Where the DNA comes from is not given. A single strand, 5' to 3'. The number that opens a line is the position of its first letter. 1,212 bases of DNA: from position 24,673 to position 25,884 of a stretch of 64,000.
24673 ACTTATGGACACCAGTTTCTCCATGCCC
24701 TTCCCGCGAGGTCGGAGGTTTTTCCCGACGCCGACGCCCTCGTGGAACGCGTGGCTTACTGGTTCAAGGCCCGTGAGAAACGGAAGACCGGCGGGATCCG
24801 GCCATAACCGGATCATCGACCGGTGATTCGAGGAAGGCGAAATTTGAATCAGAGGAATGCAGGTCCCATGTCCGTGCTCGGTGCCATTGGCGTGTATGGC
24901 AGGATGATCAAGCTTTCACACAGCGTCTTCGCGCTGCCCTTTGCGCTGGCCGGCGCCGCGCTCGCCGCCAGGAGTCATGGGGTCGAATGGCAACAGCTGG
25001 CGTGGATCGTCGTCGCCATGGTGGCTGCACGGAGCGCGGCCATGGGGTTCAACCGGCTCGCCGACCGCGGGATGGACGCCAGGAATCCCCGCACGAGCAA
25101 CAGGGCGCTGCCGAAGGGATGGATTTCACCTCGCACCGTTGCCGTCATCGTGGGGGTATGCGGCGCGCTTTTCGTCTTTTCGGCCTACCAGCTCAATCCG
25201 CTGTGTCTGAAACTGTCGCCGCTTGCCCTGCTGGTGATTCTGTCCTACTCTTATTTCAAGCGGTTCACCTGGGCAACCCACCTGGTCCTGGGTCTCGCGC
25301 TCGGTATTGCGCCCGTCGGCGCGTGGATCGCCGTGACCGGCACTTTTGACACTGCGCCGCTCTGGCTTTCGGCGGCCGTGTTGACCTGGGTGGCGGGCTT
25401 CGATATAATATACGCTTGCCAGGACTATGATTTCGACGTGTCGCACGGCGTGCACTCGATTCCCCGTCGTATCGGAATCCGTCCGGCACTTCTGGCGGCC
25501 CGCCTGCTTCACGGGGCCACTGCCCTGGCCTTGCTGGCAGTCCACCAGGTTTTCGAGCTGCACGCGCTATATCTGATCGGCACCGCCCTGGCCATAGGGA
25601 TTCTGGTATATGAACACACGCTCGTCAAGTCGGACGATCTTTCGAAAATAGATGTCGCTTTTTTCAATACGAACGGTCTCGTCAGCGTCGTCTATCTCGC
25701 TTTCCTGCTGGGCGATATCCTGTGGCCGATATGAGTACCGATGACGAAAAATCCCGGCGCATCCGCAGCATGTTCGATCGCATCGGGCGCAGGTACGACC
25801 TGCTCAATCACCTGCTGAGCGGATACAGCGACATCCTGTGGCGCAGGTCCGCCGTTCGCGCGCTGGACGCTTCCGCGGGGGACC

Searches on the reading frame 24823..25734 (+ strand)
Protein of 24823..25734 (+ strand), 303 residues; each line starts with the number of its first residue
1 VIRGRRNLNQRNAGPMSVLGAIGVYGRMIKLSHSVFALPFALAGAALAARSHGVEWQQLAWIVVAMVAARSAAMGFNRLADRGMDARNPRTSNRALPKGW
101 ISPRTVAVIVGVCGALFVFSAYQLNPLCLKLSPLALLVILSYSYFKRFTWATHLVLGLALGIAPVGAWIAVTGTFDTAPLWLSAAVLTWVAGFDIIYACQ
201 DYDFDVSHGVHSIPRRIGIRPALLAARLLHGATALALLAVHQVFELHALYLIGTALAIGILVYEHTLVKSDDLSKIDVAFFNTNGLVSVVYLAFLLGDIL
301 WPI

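Call 9: search_protein_families(library=pfam, proteins=[window:24823-25734:+], max_evalue=0.0001)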
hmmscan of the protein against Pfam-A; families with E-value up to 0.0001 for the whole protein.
window:24823-25734:+ (303 aa): 1 family
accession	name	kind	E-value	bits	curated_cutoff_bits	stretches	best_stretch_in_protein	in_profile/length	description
PF01040.23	UbiA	-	1.5e-56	192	34.2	1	37-284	1-248/250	UbiA prenyltransferase family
